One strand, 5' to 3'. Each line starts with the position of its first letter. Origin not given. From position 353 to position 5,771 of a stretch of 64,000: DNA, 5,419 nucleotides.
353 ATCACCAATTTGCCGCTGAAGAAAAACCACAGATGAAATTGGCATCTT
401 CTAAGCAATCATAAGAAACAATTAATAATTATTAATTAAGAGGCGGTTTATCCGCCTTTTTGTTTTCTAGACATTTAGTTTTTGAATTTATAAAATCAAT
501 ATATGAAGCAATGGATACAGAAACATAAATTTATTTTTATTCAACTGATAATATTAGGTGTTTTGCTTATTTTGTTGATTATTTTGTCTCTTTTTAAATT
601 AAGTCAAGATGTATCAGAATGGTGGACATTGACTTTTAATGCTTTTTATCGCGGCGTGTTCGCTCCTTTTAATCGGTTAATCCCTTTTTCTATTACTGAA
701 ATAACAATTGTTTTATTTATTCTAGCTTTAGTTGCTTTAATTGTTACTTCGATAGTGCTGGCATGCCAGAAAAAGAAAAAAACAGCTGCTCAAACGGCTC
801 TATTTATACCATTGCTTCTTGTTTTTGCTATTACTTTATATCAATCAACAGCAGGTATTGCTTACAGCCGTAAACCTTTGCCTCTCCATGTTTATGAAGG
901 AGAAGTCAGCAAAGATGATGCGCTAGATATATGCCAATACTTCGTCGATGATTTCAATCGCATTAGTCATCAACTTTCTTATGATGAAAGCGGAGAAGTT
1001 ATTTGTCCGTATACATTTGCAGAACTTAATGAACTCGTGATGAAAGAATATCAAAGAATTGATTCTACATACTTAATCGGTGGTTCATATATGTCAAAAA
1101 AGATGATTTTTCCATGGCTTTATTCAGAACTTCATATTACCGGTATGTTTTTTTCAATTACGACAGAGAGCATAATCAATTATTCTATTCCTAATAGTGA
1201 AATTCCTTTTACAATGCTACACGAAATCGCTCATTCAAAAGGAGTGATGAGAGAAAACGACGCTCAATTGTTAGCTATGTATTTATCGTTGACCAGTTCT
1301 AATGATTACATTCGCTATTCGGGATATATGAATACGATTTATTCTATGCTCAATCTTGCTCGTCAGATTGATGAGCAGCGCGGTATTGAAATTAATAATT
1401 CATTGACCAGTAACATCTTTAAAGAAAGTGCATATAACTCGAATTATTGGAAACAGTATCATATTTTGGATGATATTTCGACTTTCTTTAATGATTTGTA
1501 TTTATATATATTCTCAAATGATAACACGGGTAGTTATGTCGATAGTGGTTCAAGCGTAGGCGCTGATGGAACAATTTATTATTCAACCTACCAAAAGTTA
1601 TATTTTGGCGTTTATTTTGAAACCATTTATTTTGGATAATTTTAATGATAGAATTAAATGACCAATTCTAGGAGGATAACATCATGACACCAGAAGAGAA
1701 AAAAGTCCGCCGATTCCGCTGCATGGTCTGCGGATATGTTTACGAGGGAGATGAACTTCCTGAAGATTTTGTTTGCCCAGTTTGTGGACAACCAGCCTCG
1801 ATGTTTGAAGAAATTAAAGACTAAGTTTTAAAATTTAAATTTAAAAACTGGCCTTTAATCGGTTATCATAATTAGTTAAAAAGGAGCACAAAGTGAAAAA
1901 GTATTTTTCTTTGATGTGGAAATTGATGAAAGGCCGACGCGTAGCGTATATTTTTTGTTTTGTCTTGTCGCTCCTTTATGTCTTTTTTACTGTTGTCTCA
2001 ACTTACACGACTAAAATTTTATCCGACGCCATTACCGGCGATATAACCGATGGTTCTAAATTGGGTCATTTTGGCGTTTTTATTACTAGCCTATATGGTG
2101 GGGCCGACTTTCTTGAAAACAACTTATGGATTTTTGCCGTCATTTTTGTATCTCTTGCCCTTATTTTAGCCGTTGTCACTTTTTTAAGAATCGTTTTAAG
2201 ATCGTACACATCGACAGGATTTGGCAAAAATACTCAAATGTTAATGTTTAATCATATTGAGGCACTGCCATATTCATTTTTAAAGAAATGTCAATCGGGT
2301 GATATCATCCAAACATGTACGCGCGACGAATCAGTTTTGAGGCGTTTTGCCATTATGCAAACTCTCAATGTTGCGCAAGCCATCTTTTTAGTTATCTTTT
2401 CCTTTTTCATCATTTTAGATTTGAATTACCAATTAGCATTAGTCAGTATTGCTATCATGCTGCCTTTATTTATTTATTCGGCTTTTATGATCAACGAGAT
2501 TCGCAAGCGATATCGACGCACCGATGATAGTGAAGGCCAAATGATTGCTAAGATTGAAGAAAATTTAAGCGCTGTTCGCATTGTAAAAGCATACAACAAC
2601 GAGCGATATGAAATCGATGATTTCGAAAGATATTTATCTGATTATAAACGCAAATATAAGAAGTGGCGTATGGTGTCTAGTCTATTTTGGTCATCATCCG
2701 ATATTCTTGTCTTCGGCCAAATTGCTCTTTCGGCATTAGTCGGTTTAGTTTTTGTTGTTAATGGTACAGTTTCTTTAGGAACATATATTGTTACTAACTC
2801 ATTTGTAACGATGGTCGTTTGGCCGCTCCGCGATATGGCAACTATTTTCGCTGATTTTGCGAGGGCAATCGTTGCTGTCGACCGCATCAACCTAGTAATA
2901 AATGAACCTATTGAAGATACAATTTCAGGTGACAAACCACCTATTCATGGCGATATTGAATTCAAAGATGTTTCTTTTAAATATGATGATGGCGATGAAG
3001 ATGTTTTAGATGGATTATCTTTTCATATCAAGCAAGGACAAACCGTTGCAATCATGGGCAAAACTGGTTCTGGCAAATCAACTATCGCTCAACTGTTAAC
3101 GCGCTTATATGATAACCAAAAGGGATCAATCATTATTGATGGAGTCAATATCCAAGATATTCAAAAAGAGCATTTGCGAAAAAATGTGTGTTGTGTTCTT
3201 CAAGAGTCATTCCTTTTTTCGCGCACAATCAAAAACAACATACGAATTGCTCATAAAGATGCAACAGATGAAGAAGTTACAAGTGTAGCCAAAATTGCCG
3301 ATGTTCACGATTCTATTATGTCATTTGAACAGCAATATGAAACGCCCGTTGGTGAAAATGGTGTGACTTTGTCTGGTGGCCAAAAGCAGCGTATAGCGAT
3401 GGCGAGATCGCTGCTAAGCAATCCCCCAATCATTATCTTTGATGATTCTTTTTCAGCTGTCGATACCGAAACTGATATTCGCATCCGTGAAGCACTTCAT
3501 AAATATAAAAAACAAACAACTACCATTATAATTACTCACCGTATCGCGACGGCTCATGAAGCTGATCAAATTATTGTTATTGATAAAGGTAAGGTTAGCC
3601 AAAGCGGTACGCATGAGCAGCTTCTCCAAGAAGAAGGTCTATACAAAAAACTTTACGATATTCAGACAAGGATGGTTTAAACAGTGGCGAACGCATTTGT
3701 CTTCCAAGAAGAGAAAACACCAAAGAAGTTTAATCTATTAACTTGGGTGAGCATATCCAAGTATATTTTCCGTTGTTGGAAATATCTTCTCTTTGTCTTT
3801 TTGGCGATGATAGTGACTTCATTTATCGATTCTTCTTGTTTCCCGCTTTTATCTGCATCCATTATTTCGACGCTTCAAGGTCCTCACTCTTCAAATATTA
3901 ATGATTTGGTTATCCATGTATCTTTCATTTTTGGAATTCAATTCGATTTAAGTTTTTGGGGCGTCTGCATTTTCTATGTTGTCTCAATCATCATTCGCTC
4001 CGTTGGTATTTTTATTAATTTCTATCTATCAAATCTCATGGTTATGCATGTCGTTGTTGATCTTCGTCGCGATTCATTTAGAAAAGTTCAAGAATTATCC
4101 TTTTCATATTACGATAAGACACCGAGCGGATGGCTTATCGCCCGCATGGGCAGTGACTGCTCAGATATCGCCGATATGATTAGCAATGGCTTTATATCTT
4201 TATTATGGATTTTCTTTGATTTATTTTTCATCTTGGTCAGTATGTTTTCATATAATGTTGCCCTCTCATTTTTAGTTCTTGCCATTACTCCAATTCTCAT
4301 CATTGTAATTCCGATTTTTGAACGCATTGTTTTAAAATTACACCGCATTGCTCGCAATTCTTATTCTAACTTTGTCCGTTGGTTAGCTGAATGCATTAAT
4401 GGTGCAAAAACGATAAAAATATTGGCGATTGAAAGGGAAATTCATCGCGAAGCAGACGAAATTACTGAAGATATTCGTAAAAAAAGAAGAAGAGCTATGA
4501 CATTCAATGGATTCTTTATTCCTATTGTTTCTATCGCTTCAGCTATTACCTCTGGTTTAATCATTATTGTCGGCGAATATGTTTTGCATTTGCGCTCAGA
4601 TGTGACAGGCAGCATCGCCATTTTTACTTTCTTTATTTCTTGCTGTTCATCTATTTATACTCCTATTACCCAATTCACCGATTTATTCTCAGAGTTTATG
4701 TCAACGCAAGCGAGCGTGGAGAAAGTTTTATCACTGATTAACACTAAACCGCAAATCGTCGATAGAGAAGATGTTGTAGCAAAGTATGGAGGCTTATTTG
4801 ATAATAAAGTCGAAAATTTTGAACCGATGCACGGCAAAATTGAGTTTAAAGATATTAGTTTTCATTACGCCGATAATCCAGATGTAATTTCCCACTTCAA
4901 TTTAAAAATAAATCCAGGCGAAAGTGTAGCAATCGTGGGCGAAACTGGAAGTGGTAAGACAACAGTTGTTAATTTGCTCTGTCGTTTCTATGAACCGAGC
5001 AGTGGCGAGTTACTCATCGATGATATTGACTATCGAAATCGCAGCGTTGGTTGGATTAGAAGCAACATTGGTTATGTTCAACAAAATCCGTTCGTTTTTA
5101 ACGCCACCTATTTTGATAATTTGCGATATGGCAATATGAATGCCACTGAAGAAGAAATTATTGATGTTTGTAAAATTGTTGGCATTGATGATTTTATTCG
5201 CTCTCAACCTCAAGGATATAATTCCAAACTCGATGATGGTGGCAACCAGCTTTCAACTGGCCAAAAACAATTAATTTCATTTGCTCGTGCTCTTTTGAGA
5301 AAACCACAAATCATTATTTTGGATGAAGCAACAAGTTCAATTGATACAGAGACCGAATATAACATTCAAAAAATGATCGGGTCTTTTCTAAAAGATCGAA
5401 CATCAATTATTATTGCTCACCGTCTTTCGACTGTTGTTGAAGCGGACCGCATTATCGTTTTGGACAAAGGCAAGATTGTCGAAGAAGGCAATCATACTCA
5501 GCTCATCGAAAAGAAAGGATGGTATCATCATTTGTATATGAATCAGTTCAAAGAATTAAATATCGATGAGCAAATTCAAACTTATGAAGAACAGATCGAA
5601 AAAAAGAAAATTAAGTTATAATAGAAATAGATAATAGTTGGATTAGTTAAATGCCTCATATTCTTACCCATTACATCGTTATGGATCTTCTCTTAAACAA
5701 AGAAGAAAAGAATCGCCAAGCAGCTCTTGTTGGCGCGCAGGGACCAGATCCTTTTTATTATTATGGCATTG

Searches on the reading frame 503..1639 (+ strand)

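Call 96: search_protein_families(library=pfam, proteins=[window:503-1639:+], max_evalue=0.00001)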
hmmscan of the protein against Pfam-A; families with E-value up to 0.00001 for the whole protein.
window:503-1639:+ (378 aa): 1 family
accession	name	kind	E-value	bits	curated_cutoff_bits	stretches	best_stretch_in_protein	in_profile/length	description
PF12725.13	DUF3810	-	2.8e-54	185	28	1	47-336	7-293/311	Protein of unknown function (DUF3810)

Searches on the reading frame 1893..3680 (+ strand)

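Call 96: search_protein_families(library=pfam, proteins=[window:1893-3680:+], max_evalue=0.00001)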
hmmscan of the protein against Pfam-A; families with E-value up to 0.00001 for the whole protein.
window:1893-3680:+ (595 aa): 3 families
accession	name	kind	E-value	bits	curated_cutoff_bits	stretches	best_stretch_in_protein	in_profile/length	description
PF00005.33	ABC_tran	-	1e-31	110.8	25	1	372-520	1-136/137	ABC transporter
PF00664.28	ABC_membrane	-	2.4e-31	109.9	28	1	20-312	2-274/274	ABC transporter transmembrane region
PF02463.25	SMC_N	-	5.5e-08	32.9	40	1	384-565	26-213/220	RecF/RecN/SMC N terminal domain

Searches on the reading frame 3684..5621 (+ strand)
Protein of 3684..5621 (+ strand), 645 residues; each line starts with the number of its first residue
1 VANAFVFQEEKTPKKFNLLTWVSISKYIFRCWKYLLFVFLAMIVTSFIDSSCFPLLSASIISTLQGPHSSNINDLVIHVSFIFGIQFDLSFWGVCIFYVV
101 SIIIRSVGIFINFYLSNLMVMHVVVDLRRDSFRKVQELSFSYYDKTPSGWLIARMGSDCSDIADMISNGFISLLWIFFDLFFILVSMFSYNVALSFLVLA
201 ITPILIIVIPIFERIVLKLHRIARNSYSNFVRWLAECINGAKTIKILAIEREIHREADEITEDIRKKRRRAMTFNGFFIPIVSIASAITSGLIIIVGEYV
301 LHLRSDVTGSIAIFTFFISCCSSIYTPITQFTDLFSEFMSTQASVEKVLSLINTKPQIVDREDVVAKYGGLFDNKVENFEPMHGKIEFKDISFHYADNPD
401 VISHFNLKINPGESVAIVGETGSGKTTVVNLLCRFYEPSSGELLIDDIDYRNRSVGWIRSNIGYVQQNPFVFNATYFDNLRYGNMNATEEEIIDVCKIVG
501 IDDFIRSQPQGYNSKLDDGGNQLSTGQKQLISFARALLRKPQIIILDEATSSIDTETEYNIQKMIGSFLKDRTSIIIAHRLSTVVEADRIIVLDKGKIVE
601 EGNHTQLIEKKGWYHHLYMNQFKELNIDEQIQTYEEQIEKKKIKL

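Call 96: search_protein_families(library=pfam, proteins=[window:3684-5621:+], max_evalue=0.00001)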
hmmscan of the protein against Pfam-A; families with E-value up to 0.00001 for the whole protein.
window:3684-5621:+ (645 aa): 3 families
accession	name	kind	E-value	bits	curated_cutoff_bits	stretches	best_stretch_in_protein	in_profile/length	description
PF00664.28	ABC_membrane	-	3.2e-31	109.5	28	1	37-308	3-256/274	ABC transporter transmembrane region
PF00005.33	ABC_tran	-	5.3e-31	108.5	25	1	404-551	3-137/137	ABC transporter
PF02463.25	SMC_N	-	1.4e-06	28.3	40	0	504-593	135-211/220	RecF/RecN/SMC N terminal domain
